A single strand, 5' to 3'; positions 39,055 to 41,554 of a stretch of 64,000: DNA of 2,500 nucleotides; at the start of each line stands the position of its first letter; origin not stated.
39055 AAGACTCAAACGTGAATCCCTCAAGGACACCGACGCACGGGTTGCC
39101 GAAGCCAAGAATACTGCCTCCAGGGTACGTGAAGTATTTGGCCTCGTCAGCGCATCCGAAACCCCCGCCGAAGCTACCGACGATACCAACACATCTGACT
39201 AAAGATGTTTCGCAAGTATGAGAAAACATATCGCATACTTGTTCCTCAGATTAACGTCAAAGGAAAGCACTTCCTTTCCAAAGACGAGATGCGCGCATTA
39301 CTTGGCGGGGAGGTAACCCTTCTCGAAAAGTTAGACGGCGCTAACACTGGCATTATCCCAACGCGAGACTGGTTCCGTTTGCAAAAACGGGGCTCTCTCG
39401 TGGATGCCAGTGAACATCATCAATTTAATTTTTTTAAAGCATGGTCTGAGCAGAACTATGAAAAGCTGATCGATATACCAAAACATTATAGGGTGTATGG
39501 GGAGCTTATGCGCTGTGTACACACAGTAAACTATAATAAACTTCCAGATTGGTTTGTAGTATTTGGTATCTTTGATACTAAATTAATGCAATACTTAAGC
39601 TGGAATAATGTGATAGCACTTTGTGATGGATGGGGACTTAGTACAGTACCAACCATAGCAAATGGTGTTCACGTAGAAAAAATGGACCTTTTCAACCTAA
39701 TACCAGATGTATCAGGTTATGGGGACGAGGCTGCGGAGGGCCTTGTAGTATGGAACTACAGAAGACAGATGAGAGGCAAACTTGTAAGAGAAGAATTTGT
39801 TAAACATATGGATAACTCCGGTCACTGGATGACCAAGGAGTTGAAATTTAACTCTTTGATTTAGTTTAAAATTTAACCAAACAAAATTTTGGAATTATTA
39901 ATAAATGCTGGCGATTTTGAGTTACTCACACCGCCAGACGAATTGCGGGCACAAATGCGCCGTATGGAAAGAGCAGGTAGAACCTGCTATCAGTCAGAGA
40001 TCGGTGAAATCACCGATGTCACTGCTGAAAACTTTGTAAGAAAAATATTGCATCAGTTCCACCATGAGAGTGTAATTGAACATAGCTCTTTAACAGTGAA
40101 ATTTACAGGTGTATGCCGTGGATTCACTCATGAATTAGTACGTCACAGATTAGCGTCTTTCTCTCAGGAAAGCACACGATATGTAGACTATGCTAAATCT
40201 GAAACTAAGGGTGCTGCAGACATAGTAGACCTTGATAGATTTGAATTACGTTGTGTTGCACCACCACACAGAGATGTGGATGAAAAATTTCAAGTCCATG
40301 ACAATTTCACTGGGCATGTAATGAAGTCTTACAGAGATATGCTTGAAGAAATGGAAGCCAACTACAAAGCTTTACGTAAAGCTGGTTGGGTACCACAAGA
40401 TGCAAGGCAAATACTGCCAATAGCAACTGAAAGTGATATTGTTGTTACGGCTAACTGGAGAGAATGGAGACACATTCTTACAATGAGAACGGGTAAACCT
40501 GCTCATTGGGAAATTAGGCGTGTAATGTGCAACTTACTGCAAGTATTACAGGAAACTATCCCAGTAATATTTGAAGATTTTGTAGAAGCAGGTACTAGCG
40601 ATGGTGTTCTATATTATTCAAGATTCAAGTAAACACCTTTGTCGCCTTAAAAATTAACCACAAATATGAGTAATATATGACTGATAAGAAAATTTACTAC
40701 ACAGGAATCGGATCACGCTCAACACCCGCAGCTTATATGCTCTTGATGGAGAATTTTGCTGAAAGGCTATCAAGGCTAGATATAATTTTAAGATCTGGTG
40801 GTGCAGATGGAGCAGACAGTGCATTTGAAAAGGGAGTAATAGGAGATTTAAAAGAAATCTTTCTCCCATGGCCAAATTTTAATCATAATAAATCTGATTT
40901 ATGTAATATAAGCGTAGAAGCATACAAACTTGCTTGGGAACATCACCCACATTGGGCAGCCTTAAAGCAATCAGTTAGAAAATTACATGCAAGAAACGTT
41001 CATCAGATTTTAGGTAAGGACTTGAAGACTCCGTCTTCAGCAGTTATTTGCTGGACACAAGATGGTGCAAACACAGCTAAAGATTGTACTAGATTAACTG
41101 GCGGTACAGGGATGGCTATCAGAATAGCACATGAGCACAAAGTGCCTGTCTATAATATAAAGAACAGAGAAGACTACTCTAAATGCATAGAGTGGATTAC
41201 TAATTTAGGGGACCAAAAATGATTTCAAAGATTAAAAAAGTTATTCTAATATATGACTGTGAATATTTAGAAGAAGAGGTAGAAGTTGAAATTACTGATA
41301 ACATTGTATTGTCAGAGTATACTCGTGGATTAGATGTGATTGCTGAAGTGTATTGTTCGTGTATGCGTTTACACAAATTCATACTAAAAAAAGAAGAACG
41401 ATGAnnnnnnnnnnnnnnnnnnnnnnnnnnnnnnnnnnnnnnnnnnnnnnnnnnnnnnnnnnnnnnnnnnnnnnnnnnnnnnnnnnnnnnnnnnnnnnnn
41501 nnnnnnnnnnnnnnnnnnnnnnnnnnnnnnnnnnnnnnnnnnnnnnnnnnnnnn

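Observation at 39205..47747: Phage tRNA repair and modification toolkit: Rnl1, Rnl2-like ligase, SpoU methyltransferase, metallophosphoesterase and HD hydrolase among tRNA genes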

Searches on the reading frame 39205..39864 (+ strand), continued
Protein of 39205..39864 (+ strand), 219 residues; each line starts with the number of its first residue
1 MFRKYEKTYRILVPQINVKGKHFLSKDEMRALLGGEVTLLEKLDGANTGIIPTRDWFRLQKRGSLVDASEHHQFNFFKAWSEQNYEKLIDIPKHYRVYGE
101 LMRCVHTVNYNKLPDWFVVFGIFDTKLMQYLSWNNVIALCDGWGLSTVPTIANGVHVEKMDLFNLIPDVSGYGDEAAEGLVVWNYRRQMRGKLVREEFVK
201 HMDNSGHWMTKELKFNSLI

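Call 73: fold_search(model_id=the predicted structure, library=pdb)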
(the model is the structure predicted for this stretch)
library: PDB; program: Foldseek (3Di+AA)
matches with E <= 10: 377; with E <= 0.001: 43
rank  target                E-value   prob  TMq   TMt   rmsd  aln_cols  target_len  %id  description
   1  6vt0                  2.3e-08  1.00  0.62  0.42   3.7       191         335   16  Naegleria gruberi RNA ligase K170A mutant apo (released 2020-04-08)
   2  6vt4                  2.6e-08  1.00  0.62  0.43   4.8       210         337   14  Naegleria gruberi RNA ligase R149A mutant apo (released 2020-04-08)
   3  5cot                  5.2e-08  1.00  0.69  0.46   3.6       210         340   17  Structure and mechanism of a eukaryal nick-sealing RNA ligase (released 2015-10-28)
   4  6vte                  5.2e-08  1.00  0.63  0.43   3.7       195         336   16  Naegleria gruberi RNA Ligase K170M mutant with AMP and Mn (released 2020-04-08)
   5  6vt5                  5.2e-08  1.00  0.62  0.42   4.0       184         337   16  Naegleria gruberi RNA ligase R4a K121A mutant apo (released 2020-04-08)
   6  5cou                  7.7e-08  1.00  0.63  0.43   3.7       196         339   17  Structure and mechanism of a eukaryal nick-sealing RNA ligase K170M+ATP (released 2015-10-28)
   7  2hvq                  7.7e-08  1.00  0.62  0.45   7.0       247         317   21  Structure of Adenylated full-length T4 RNA Ligase 2 (released 2006-10-17)
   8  6vt9                  1.0e-07  1.00  0.64  0.44   3.6       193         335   14  Naegleria gruberi RNA ligase E227A mutant with ATP and Mn (released 2020-04-08)
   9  2hvr_A                1.1e-07  1.00  0.60  0.42   6.4       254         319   21  Structure of T4 RNA Ligase 2 with Nicked 5'-Adenylated nucleic acid duplex containing a 3'-deoxyribonucleotide at the  (released 2006-10-17)
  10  6vt3                  1.2e-07  1.00  0.62  0.42   3.7       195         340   14  Naegleria gruberi RNA ligase K326A mutant apo (released 2020-04-08)
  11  1s68                  1.3e-07  1.00  0.61  0.58   6.4       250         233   20  Structure and Mechanism of RNA Ligase (released 2004-02-24)
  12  6vt1_A                1.4e-07  1.00  0.67  0.45   3.5       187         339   18  Naegleria gruberi RNA ligase D172A mutant apo (released 2020-04-08)
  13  2hvr_B                2.0e-07  1.00  0.58  0.41   6.6       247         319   19  Structure of T4 RNA Ligase 2 with Nicked 5'-Adenylated nucleic acid duplex containing a 3'-deoxyribonucleotide at the  (released 2006-10-17)
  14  6vt8                  2.2e-07  1.00  0.67  0.46   3.8       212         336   17  Naegleria gruberi RNA ligase E312A mutant with AMP and Mn (released 2020-04-08)
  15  6vtd                  2.7e-07  1.00  0.64  0.43   3.6       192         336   15  Naegleria gruberi RNA ligase R149A mutant with ATP and Mn (released 2020-04-08)
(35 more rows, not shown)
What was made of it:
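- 39205..39864 (+): Minimal (219 aa) Rnl2/Rnl5-like RNA-ligase nucleotidyltransferase with no accessory domain. Foldseek: Naegleria Rnl5 2e-8, T4 Rnl2 8e-8 (call 73).
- On Rnl2/Rnl5 (PF09414) RNA ligases: Foldseek top hits are Rnl5 and Rnl2, and DNA ligases score much weaker (call 73).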

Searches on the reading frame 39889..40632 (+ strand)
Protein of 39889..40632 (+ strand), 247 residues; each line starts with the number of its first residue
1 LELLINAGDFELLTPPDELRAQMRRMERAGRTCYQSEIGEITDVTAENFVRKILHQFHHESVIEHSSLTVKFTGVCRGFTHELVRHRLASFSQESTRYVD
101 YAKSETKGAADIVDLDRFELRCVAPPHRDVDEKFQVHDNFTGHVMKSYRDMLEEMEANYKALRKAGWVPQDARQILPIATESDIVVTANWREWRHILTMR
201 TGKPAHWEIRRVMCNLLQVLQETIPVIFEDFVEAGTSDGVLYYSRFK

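Call 3: search_protein_families(library=pfam, proteins=[window:39889-40632:+], max_evalue=0.01)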
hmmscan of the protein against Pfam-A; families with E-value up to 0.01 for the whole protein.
window:39889-40632:+ (247 aa): 1 family
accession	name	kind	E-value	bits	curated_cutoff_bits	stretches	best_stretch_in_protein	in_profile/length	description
PF02511.20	Thy1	-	3.9e-48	164.2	24.8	1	24-226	11-191/191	Thymidylate synthase complementing protein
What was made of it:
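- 39889..40632 (+): ThyX flavin-dependent thymidylate synthase. This is nucleotide metabolism, not part of the conserved module. PF02511 E 4e-48 (call 3).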

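Call 4: search_protein_families(library=phrogs, proteins=[window:39889-40632:+], max_evalue=0.001)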
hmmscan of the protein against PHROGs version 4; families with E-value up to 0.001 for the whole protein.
window:39889-40632:+ (247 aa): 4 families
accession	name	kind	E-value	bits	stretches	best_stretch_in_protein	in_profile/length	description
phrog_85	-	DNA, RNA and nucleotide metabolism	1.2e-41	144.1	1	25-235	390-587/866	thymidylate synthase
phrog_22708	-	DNA, RNA and nucleotide metabolism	8.6e-13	49.2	1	35-100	61-125/242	thymidylate synthase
phrog_10644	-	DNA, RNA and nucleotide metabolism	5.4e-11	43.8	1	76-229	8-152/160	thymidylate synthase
phrog_35637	-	DNA, RNA and nucleotide metabolism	2.5e-06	27.8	0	60-101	129-170/366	thymidylate synthase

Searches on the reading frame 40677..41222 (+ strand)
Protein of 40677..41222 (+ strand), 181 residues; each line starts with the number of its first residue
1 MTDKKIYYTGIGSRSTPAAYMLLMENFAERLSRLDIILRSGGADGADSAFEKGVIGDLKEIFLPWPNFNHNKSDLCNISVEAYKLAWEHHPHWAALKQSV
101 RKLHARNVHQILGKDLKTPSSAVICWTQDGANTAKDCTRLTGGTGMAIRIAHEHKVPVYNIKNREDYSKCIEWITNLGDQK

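Call 3: search_protein_families(library=pfam, proteins=[window:40677-41222:+], max_evalue=0.01)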
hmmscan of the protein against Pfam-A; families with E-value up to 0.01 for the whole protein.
window:40677-41222:+ (181 aa): 1 family
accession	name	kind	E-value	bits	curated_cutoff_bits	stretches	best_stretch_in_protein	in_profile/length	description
PF02481.21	DNA_processg_A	-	0.0024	17.5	29.6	0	9-53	48-92/212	DNA recombination-mediator protein A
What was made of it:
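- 40677..41222 (+): SLOG/DprA-like Rossmannoid protein, conserved between the two ligases. Weak Pfam DNA_processg_A hit, E 0.0024 (call 3).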

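Call 4: search_protein_families(library=phrogs, proteins=[window:40677-41222:+], max_evalue=0.001)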
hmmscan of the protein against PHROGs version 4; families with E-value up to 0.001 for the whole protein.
window:40677-41222:+ (181 aa): 1 family
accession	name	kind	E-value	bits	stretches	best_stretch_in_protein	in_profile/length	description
phrog_768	-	DNA, RNA and nucleotide metabolism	5.5e-60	203.2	1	4-177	2-182/191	DprA-like DNA recombination-mediator protein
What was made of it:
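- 40677..41222 (+): PHROG 768 E 5.5e-60 (call 4).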

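Call 18: search_protein_families(library=ncbifam, proteins=[window:40677-41222:+], max_evalue=0.01)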
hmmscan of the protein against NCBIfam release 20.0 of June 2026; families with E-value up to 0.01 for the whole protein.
window:40677-41222:+ (181 aa): 0 families

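Call 97: search_solved_structures(query=window:40677-41222:+, max_evalue=10, show_alignments=1)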
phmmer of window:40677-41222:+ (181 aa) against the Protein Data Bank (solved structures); distinct sequences matched with E-value up to 10: 3.
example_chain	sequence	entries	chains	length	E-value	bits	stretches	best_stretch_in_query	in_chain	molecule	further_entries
6a2v_A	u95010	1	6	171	0.14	15.2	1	12-90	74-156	Type VI secretion system tube protein Hcp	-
2zay_A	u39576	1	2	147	1.3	12.1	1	76-140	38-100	Response regulator receiver protein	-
1ji0_A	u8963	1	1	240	2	11.5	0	102-146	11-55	ABC transporter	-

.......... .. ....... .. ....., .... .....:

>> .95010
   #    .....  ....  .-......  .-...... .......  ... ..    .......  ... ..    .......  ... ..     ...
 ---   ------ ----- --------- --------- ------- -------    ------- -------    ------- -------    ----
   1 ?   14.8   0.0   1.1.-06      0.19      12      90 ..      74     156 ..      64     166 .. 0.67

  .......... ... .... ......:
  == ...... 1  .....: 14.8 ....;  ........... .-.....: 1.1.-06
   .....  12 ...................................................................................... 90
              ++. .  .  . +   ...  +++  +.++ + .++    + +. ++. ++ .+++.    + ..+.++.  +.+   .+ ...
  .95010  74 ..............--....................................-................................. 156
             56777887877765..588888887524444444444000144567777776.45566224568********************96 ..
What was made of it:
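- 40677..41222 (+): No PDB sequence match (call 97).
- Tried and rejected: SLOG protein against the PDB by sequence: no hit (call 97).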

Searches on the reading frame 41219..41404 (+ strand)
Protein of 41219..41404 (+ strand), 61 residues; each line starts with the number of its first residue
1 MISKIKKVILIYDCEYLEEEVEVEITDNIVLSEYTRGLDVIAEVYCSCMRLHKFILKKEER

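Call 52: search_protein_families(library=pfam, max_evalue=0.01, proteins=[window:41219-41404:+])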
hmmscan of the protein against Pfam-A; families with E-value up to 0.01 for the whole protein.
window:41219-41404:+ (61 aa): 0 families

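Call 87: search_protein_families(library=phrogs, max_evalue=0.001, proteins=[window:41219-41404:+])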
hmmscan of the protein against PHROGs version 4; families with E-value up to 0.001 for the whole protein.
window:41219-41404:+ (61 aa): 0 families
